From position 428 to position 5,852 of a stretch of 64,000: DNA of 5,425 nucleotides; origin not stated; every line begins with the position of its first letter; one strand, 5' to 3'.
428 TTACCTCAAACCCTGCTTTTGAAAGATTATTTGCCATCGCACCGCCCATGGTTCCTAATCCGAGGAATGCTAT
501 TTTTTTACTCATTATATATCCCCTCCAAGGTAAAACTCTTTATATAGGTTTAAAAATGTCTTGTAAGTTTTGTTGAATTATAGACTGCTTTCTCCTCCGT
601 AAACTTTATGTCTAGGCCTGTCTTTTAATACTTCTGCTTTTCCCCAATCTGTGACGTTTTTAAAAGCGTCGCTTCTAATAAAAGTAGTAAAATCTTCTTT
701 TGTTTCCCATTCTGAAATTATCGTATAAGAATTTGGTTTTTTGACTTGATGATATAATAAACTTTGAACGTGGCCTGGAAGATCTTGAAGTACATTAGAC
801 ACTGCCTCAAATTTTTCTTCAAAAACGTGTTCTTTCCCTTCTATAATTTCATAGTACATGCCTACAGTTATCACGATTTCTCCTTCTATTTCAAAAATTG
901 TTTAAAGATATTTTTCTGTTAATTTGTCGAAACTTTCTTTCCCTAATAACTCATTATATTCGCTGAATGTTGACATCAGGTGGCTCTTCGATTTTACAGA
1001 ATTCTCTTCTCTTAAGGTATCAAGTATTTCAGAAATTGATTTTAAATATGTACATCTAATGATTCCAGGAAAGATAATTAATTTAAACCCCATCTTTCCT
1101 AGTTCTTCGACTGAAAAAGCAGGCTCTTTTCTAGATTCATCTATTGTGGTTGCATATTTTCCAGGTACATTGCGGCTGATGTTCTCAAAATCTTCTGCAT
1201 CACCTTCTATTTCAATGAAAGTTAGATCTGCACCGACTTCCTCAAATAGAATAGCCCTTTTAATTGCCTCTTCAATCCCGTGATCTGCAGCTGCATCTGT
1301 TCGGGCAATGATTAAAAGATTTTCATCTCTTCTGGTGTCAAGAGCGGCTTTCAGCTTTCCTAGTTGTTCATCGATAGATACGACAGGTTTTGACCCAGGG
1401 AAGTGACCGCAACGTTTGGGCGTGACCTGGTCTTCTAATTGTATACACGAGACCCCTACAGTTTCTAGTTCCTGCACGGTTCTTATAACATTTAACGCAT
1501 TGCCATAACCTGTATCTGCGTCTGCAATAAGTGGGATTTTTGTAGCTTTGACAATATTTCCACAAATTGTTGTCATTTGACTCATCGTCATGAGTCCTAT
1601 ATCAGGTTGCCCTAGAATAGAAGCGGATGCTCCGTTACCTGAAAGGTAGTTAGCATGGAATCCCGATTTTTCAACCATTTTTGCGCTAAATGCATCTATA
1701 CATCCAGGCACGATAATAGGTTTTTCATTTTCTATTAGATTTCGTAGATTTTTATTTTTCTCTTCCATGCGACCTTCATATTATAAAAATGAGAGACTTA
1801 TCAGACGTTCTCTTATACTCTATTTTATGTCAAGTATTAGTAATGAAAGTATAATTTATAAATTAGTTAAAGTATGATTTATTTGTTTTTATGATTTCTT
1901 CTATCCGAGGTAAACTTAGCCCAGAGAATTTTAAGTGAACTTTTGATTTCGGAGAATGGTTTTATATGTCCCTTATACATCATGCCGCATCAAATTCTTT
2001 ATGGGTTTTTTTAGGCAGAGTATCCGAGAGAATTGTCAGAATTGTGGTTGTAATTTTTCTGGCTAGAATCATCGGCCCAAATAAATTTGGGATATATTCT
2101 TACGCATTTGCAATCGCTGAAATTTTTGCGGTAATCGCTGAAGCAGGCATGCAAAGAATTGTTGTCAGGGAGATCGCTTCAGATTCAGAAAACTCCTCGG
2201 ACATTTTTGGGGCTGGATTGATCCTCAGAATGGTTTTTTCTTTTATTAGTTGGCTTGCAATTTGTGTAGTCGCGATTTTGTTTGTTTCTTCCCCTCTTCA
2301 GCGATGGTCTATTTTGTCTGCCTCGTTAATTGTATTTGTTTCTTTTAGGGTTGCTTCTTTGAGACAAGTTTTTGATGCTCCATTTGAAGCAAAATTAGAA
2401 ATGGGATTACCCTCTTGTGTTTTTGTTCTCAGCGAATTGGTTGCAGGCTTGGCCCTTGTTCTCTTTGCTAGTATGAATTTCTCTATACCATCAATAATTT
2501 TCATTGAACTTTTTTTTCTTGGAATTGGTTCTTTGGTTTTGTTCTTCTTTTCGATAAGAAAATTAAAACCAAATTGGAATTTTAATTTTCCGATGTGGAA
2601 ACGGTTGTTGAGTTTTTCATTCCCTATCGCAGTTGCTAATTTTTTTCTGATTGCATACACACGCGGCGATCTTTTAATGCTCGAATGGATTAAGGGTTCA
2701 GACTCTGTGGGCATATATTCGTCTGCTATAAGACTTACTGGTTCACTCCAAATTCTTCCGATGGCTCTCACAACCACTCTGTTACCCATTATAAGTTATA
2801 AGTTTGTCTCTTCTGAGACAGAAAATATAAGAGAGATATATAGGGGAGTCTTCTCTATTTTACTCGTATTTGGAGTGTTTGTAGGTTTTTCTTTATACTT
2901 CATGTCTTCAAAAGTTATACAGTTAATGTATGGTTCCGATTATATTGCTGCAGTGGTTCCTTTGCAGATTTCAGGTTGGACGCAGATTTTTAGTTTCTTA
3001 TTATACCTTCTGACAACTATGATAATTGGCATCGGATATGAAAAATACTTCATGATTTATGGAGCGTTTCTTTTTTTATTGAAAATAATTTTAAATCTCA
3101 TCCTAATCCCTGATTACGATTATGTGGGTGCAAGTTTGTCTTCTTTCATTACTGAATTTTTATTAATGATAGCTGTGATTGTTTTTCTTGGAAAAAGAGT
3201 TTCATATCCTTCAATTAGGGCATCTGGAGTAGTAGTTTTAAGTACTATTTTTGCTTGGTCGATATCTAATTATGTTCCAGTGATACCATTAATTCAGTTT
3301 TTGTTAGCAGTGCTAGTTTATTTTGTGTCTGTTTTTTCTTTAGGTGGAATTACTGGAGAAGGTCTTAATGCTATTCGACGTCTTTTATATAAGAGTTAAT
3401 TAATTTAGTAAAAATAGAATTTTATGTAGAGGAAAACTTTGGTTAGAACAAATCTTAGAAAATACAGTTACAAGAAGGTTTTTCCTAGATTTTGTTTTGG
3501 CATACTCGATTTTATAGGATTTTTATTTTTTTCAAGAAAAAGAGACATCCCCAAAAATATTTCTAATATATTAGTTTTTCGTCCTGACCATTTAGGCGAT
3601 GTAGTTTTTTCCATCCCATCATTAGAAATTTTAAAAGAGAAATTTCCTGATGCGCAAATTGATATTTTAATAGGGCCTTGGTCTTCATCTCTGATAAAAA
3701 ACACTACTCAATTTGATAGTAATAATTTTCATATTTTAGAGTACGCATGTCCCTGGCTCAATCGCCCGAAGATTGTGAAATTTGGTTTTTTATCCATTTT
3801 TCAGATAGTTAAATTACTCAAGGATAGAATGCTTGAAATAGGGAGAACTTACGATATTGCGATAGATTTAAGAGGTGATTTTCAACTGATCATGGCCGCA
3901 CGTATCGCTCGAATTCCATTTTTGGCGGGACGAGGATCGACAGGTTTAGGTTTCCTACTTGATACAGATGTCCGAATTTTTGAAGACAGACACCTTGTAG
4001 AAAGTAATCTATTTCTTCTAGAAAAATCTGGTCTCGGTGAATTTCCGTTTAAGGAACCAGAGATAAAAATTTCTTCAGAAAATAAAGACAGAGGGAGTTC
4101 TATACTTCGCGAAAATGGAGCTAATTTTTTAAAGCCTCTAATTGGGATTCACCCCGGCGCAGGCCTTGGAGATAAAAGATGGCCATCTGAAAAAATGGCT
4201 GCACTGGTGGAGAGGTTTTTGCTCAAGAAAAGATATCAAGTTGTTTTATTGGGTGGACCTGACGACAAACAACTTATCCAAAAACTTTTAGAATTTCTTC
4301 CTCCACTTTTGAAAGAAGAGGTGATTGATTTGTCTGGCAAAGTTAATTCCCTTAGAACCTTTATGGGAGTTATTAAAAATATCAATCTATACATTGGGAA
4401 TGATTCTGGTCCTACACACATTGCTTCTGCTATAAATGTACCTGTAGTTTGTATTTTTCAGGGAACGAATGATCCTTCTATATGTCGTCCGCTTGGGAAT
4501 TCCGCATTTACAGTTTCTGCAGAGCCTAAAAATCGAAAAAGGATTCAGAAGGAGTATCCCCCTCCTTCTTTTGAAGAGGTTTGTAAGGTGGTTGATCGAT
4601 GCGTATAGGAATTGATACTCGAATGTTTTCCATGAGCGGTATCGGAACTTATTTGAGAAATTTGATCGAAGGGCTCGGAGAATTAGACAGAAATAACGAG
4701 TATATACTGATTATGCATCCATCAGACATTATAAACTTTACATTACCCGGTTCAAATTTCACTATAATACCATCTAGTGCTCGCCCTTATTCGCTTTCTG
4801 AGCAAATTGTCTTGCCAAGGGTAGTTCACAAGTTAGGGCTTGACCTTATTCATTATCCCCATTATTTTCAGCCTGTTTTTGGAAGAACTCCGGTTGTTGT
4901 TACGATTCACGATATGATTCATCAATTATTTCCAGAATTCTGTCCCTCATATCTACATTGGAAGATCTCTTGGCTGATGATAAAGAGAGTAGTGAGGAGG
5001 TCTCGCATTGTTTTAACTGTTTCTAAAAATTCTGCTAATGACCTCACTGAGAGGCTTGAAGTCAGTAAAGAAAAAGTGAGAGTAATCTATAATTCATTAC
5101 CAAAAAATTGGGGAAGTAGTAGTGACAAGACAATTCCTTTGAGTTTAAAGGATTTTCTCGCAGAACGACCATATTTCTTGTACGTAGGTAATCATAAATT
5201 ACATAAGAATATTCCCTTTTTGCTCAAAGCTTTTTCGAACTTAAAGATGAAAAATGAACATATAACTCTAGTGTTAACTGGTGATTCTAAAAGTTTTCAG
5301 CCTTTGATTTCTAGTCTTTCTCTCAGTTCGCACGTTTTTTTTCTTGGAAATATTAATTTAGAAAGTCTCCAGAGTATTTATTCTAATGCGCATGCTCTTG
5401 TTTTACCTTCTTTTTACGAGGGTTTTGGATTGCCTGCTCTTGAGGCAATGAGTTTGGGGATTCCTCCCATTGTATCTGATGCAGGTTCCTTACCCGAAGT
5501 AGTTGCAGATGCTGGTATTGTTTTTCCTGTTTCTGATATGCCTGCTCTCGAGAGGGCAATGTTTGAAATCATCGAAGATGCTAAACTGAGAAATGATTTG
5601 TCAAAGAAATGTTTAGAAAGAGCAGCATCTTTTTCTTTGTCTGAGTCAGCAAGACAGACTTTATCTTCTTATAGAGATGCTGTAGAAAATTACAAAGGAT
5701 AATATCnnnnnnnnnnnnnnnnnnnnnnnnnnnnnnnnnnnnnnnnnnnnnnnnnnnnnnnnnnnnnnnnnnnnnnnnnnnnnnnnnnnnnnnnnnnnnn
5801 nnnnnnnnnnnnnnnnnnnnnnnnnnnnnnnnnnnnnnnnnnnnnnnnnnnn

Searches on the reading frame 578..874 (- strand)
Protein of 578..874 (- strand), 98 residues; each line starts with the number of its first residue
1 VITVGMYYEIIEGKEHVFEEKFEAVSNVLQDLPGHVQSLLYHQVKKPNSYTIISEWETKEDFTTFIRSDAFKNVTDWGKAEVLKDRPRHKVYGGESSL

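Call 55: search_protein_families(library=pfam, proteins=[window:578-874:-], max_evalue=0.00001)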
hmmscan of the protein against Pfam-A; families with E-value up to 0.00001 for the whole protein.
window:578-874:- (98 aa): 1 family
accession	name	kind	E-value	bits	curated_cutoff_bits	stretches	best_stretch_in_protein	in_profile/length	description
PF03992.22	ABM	-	1.3e-12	48.1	23.1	1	1-74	1-75/78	Antibiotic biosynthesis monooxygenase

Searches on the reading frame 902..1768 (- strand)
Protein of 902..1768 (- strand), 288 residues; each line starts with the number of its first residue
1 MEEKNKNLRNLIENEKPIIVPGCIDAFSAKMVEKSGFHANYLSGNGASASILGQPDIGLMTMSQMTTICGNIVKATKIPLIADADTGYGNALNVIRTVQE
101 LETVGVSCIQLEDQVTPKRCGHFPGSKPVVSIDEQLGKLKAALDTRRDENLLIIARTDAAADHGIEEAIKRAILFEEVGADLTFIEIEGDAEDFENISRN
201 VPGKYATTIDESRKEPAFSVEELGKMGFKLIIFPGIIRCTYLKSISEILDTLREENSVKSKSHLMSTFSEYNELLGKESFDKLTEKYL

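Call 52: search_protein_families(library=pfam, proteins=[window:902-1768:-], max_evalue=0.00001)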
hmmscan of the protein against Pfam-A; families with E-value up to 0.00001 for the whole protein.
window:902-1768:- (288 aa): 2 families
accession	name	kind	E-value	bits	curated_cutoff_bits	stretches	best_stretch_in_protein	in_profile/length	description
PF13714.12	PEP_mutase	-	2e-43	149.2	31.5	1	8-238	1-225/240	Phosphoenolpyruvate phosphomutase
PF00463.27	ICL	-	3.7e-11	42.7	26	1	79-170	151-244/526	Isocitrate lyase family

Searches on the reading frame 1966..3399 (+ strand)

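Call 52: search_protein_families(library=pfam, proteins=[window:1966-3399:+], max_evalue=0.00001)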
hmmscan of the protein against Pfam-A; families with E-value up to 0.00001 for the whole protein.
window:1966-3399:+ (477 aa): 3 families
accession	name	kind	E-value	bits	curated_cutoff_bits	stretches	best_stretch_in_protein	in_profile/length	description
PF01943.22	Polysacc_synt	-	3e-27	96.2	28.2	1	9-277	3-271/274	Polysaccharide biosynthesis protein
PF13440.11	Polysacc_synt_3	-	5.2e-25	88.7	23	1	32-330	2-292/293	Polysaccharide biosynthesis protein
PF01554.23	MatE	-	2.2e-09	37.6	24.9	1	220-379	1-161/161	MatE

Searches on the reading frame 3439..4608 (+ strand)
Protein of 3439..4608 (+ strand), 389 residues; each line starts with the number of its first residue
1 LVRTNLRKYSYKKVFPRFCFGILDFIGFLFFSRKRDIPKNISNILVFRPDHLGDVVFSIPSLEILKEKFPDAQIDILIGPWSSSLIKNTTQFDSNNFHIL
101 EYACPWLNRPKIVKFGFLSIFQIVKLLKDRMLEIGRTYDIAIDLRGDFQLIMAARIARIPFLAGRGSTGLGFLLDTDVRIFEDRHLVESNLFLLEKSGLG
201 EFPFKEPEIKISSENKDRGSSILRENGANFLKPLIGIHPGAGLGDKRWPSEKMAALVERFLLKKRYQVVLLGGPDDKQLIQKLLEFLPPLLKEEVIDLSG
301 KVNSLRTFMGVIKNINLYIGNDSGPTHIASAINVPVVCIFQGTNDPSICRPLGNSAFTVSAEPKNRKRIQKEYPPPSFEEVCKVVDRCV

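Call 52: search_protein_families(library=pfam, proteins=[window:3439-4608:+], max_evalue=0.00001)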
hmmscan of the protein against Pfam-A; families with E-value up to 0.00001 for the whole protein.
window:3439-4608:+ (389 aa): 1 family
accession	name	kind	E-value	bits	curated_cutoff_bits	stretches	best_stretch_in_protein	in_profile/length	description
PF01075.23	Glyco_transf_9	-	2.9e-30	105.8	22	1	136-371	11-239/247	Glycosyltransferase family 9 (heptosyltransferase)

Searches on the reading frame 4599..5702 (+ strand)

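Call 52: search_protein_families(library=pfam, proteins=[window:4599-5702:+], max_evalue=0.00001)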
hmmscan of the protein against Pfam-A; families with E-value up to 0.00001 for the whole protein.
window:4599-5702:+ (367 aa): 5 families
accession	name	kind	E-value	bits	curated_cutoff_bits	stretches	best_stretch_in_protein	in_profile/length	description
PF00534.26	Glycos_transf_1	-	2.4e-35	122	26.4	1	189-337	14-168/172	Glycosyl transferases group 1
PF13692.12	Glyco_trans_1_4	-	5.2e-27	95.3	27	1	190-327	1-142/142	Glycosyl transferases group 1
PF13439.12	Glyco_transf_4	-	2.4e-17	63.9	28.5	1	13-165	2-164/170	Glycosyltransferase Family 4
PF13579.12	Glyco_trans_4_4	-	3.6e-07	31.1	29.7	1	58-165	49-157/158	Glycosyl transferase 4-like domain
PF20706.3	GT4-conflict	-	4e-07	29.8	26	1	255-302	273-320/385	Family 4 Glycosyltransferase in conflict systems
